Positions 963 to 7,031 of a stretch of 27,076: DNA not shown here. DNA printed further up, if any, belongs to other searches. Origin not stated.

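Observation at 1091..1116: Giant hydrolase gene: promoter-positioned ATG is one T out of frame (MSFF-stop overlapping the TTG start)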

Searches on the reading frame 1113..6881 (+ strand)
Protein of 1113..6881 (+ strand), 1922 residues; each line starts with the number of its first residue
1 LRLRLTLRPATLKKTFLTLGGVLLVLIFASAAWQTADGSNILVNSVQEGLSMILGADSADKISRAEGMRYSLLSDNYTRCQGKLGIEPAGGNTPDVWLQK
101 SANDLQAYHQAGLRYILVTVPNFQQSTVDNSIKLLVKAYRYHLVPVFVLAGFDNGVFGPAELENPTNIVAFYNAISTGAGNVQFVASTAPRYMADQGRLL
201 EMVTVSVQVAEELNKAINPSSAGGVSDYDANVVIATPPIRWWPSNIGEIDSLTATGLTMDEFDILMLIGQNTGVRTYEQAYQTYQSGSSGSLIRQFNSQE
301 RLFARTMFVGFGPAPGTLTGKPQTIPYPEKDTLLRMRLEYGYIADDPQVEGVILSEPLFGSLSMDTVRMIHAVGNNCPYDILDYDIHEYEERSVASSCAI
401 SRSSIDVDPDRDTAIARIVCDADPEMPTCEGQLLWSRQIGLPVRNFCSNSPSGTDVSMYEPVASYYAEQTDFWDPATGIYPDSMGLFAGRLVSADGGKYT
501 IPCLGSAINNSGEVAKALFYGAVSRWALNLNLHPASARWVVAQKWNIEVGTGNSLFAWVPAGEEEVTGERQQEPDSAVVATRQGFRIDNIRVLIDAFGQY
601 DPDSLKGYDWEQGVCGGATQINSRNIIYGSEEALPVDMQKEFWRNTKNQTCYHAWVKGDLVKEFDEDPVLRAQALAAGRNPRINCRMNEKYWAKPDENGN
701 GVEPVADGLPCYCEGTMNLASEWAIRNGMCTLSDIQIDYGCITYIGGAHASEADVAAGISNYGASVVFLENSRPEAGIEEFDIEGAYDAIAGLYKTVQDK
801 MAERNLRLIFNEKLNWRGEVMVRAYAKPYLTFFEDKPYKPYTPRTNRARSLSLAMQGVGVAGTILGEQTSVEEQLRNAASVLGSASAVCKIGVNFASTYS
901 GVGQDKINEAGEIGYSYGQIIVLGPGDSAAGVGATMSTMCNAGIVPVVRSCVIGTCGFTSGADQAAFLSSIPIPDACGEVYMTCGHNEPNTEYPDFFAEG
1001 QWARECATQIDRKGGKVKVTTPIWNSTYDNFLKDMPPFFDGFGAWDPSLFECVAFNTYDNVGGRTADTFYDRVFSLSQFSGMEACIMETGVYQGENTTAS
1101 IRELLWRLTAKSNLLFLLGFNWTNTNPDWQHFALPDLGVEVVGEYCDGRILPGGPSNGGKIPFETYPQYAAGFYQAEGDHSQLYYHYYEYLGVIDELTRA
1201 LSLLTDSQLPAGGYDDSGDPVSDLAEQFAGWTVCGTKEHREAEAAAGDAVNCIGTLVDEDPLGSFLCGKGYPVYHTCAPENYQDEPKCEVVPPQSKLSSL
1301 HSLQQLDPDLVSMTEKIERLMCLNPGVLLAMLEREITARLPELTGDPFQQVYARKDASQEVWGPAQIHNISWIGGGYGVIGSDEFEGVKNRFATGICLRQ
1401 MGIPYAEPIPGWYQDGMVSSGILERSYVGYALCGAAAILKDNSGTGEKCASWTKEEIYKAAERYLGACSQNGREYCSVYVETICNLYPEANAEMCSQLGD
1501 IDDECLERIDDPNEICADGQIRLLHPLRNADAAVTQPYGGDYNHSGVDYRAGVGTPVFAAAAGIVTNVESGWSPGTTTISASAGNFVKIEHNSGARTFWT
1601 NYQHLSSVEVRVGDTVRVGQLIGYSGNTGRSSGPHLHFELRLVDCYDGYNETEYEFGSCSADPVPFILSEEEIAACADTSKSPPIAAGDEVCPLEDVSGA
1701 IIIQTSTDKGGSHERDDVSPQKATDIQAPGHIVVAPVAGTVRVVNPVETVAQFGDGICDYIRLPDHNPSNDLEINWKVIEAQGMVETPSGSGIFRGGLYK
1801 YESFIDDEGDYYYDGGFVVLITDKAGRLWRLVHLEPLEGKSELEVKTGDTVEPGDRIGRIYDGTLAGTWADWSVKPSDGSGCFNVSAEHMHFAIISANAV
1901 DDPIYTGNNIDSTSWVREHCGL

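Call 6: search_protein_families(library=pfam, proteins=[window:1113-6881:+], max_evalue=0.001)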
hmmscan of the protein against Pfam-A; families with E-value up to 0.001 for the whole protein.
window:1113-6881:+ (1922 aa): 1 family
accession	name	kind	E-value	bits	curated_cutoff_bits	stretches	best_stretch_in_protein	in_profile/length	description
PF01551.29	Peptidase_M23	-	3.6e-30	104.5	28.7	1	1543-1641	2-88/96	Peptidase family M23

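Call 14: find_encoding_contigs(protein=window:1113-6881:+, flank=5000, max_places=6)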
Protein window:1113-6881:+ (1922 aa): no gene with exactly this product is on record in the collection.

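Call 17: find_homologous_proteins(query=window:1116-6878:+, max_evalue=0.00001)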
Query window:1116-6878:+ (1921 aa): 2 proteins with E <= 0.00001 among 8000 candidates.
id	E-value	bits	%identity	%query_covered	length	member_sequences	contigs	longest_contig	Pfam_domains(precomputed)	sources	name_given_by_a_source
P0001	0.0e+0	4526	100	100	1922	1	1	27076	PF01551.30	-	-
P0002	3.2e-10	56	40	8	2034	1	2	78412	PF01551.30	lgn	-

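Call 19: find_encoding_contigs(protein=P0002, flank=10000, max_places=4)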
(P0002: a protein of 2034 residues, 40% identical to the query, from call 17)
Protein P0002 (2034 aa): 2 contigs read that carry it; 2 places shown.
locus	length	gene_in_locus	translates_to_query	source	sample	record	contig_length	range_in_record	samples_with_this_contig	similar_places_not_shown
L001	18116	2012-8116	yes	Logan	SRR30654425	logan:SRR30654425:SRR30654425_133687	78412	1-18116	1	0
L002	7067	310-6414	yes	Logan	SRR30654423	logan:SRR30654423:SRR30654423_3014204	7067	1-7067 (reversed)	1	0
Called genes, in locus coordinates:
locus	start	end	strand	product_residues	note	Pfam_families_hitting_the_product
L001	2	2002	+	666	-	?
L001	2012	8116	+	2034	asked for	PF01551:Peptidase_M23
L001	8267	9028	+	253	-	PF13399:LytR_C (weak)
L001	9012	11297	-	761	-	PF13620:CarboxypepD_reg, PF13715:CarbopepD_reg_2 (weak)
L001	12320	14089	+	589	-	-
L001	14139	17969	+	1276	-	-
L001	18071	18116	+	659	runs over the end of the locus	PF00041:fn3 (faint), PF17210:SdrD_B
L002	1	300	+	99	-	?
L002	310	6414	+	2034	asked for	PF01551:Peptidase_M23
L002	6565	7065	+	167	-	?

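Call 20: find_encoding_contigs(protein=P0001, flank=10000, max_places=4)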
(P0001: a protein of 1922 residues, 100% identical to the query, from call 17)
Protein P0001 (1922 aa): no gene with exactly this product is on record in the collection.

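Call 83: search_solved_structures(query=A3, max_evalue=0.1)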
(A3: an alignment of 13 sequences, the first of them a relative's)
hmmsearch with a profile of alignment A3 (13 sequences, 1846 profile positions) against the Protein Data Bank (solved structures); distinct sequences matched with E-value up to 0.1: 35.
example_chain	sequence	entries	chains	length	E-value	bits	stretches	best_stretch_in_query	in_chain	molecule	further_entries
5j1l_A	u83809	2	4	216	1.1e-14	56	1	1523-1621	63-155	ToxR-activated gene (TagE)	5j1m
6u2a_A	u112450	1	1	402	5.4e-14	53.7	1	1523-1618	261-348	ShyA endopeptidase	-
6ue4_A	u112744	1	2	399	5.8e-14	53.6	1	1523-1617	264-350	ShyA endopeptidase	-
5kvp_A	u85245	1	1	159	8.6e-14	53.1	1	1513-1617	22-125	Zoocin A endopeptidase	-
6jmx_A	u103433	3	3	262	4.8e-12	47.3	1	1516-1616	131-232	Peptidase M23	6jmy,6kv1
5j1l_B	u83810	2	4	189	5.2e-12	47.2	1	1524-1624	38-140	ToxR-activated gene (TagE)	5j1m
5j1k_A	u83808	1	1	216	7.2e-12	46.7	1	1524-1624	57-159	ToxR-activated gene (TagE)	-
9gy1_A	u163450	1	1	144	8.9e-12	46.4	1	1517-1618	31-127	Peptidase, M23 family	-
6jn1_A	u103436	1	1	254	4.1e-11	44.2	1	1516-1616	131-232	Peptidase M23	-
6jn0_A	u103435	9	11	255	4.1e-11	44.2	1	1516-1616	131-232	Peptidase M23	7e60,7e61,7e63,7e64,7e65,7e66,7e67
6jn7_A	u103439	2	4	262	4.2e-11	44.1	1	1516-1616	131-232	Peptidase M23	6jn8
6jmz_A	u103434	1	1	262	4.3e-11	44.1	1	1517-1616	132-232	Peptidase M23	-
2b44_A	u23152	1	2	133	8.5e-11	43.1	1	1518-1626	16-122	Glycyl-glycine endopeptidase lytM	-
2b0p_A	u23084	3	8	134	8.7e-11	43.1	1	1518-1626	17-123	Glycyl-glycine endopeptidase lytM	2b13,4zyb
2hsi_A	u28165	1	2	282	1.3e-10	42.5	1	1521-1620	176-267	Putative peptidase M23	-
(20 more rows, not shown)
